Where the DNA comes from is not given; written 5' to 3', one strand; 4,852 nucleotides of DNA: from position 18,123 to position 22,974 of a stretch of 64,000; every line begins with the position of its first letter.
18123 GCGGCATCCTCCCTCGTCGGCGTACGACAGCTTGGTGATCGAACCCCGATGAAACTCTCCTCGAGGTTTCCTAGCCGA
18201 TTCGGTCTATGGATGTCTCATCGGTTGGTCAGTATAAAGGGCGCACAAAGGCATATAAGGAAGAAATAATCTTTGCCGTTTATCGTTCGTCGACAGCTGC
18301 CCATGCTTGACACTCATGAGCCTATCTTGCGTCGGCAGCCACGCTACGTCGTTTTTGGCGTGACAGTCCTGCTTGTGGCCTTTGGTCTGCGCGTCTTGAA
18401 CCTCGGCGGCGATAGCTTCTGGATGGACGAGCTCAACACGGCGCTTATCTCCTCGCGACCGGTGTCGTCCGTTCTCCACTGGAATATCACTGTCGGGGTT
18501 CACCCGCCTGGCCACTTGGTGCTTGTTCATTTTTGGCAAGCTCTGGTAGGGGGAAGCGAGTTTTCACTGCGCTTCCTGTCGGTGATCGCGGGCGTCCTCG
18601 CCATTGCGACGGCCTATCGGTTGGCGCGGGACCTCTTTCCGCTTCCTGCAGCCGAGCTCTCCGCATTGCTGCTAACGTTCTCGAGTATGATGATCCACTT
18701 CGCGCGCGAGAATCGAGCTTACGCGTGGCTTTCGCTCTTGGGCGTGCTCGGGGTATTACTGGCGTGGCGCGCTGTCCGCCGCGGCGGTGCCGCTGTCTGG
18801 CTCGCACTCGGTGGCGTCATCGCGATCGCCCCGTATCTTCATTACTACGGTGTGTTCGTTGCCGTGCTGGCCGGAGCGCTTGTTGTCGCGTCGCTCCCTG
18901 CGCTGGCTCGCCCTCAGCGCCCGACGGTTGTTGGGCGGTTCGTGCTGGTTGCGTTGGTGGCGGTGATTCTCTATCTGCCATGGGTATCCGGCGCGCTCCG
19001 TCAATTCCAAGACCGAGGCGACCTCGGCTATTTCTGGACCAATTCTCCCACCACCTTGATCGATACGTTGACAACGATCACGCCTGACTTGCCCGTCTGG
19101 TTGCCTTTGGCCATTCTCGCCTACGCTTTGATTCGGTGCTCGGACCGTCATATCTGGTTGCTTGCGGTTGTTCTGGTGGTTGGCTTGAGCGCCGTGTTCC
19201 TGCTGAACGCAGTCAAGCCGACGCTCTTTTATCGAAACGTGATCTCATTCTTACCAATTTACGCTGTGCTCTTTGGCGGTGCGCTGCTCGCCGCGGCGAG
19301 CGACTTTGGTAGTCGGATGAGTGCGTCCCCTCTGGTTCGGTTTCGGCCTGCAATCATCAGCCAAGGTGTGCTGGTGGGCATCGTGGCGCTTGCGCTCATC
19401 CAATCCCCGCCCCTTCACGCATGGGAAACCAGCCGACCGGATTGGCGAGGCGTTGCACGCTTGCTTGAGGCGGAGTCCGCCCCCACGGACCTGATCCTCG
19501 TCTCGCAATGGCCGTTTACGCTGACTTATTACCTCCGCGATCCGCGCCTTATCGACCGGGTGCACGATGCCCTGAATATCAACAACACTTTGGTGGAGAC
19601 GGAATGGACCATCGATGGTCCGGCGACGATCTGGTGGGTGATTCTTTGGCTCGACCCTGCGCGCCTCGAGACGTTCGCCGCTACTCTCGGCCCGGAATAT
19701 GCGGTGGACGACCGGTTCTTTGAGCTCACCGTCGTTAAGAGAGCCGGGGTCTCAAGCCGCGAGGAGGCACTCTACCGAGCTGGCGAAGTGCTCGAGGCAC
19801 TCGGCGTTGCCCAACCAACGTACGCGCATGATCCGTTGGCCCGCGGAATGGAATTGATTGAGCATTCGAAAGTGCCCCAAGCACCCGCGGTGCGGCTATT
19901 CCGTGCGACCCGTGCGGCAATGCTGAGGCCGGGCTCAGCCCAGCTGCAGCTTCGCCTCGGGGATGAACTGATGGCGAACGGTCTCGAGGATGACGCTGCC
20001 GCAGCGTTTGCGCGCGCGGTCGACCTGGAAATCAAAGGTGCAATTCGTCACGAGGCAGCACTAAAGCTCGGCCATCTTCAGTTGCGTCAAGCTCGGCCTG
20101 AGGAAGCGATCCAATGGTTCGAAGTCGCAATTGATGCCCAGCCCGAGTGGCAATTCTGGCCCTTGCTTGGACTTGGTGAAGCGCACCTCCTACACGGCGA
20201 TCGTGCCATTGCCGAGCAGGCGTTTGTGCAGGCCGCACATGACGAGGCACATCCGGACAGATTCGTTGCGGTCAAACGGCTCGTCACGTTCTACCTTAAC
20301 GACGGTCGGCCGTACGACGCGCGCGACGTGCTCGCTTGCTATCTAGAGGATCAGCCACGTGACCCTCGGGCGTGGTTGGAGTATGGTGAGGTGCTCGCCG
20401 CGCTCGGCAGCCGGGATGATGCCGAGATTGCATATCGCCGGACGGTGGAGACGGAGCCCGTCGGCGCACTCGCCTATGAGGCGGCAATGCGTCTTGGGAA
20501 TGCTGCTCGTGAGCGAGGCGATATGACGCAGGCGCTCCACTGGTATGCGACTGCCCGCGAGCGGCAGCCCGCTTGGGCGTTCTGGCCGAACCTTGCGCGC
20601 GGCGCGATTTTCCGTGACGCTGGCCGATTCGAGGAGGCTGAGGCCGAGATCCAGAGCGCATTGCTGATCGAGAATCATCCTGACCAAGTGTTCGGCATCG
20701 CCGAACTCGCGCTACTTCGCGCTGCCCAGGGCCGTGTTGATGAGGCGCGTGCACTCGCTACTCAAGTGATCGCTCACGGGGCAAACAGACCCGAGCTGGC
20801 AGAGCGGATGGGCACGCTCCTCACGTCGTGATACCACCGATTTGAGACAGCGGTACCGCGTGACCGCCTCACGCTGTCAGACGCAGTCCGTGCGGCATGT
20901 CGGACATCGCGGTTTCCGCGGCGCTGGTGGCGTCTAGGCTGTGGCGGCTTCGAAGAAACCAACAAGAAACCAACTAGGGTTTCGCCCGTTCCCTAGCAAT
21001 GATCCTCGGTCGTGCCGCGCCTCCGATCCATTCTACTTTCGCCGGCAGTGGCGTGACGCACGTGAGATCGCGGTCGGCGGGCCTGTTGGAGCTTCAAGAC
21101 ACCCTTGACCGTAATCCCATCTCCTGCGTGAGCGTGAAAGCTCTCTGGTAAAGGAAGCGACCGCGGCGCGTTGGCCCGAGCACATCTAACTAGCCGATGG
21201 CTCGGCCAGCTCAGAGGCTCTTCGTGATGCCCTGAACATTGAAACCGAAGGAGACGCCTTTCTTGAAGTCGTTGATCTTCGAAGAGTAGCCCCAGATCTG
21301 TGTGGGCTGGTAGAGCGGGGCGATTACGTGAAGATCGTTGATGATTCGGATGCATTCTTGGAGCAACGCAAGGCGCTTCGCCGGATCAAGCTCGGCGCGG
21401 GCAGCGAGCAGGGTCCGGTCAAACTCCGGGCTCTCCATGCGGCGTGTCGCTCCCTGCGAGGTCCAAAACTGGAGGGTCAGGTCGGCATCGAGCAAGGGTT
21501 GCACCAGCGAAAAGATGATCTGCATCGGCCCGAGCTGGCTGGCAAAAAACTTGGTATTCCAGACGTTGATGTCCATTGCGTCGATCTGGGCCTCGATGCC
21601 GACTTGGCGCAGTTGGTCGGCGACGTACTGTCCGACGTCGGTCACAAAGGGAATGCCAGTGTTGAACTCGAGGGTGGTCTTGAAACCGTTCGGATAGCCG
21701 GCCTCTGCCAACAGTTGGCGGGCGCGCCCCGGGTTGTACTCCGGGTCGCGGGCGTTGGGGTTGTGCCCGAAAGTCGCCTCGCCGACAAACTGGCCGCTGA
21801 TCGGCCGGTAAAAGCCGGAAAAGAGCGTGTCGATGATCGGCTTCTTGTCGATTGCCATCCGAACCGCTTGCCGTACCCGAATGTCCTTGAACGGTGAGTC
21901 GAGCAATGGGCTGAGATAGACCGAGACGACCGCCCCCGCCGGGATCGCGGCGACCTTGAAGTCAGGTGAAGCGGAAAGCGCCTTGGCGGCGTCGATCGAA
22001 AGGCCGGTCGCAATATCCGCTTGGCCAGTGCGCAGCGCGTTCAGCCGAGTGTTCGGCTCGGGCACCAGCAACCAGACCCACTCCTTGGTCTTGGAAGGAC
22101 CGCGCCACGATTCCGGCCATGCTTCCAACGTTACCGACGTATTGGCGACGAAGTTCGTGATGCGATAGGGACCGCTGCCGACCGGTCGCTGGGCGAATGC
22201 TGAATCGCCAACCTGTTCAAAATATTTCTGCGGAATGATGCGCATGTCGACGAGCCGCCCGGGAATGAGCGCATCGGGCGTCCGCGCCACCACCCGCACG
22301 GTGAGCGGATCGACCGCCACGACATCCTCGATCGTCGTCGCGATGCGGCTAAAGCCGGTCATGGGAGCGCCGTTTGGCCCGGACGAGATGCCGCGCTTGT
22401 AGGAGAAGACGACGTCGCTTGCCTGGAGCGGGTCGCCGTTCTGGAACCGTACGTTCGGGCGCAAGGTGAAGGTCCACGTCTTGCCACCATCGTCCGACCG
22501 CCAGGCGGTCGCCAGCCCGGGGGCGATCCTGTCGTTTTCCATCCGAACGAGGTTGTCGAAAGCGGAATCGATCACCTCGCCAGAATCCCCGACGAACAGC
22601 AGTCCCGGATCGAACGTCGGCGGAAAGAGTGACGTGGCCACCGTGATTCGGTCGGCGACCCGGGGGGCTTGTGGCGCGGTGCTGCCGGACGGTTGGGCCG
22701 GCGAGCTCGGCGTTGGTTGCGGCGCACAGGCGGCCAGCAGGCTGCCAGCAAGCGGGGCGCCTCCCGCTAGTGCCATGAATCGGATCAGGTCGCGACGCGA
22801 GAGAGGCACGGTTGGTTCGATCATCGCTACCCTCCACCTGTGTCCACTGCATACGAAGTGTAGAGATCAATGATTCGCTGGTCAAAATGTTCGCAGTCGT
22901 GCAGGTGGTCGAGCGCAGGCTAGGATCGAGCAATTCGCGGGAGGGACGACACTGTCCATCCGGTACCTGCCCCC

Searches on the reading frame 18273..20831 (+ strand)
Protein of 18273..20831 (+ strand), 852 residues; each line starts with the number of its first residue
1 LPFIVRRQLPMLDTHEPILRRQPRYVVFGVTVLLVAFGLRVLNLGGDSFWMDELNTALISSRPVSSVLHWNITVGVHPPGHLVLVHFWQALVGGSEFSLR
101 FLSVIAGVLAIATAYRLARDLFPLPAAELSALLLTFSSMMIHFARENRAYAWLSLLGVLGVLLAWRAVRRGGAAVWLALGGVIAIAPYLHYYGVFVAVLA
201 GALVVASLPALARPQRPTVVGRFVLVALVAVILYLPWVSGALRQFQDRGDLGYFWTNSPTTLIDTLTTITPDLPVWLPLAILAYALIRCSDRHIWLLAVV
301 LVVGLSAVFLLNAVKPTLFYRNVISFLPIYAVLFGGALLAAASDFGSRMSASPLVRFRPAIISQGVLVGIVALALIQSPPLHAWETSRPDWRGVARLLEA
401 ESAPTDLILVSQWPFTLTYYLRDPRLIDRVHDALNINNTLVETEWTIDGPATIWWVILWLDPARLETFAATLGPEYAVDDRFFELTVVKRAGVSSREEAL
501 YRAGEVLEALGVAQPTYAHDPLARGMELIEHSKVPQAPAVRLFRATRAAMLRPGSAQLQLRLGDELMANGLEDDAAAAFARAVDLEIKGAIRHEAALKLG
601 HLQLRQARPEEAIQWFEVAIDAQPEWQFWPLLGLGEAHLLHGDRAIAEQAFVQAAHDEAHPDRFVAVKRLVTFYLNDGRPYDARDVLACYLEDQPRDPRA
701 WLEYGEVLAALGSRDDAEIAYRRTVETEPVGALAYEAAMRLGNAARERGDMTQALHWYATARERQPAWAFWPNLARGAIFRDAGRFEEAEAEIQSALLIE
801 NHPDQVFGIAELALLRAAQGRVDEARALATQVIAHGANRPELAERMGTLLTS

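Call 9: search_protein_families(library=pfam, proteins=[window:18273-20831:+], max_evalue=0.001)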
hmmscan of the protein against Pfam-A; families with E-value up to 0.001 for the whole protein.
window:18273-20831:+ (852 aa): 10 families
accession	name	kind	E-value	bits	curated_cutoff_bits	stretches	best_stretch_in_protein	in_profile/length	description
PF13432.12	TPR_16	-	2.5e-14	53.8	32.7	2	560-624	1-62/65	Tetratricopeptide repeat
PF13231.12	PMT_2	-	6e-14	53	26.1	1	77-234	2-157/160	Dolichyl-phosphate-mannose-protein mannosyltransferase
PF07719.23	TPR_2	-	1e-12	47.5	27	0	736-767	2-33/34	Tetratricopeptide repeat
PF13428.12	TPR_14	-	1.3e-10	41.3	23.5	0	666-706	3-43/44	Tetratricopeptide repeat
PF13181.12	TPR_8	-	1.1e-08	35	25.7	0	594-624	2-32/34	Tetratricopeptide repeat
PF14559.12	TPR_19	-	2.2e-08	34.8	25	0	677-729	4-56/68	Tetratricopeptide repeat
PF13424.12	TPR_12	-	2.4e-08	34.5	30.1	0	737-796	5-71/77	Tetratricopeptide repeat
PF00515.34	TPR_1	-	5.7e-06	26.4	27.8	0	737-766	3-32/34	Tetratricopeptide repeat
PF13431.12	TPR_17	-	3.4e-05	24.2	24.4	0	691-712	6-27/34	Tetratricopeptide repeat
PF23914.1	TPR_CcmH_CycH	-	0.00016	22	42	0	690-729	42-81/158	Cytochrome c-type biogenesis protein H TPR domain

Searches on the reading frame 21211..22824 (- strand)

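Call 28: search_protein_families(library=pfam, proteins=[window:21211-22824:-], max_evalue=0.0001)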
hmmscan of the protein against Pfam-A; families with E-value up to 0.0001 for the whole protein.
window:21211-22824:- (537 aa): 1 family
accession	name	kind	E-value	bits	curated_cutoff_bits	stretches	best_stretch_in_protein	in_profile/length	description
PF00496.27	SBP_bac_5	-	1.5e-75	255.1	32.4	1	100-424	2-332/368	Bacterial extracellular solute-binding proteins, family 5 Middle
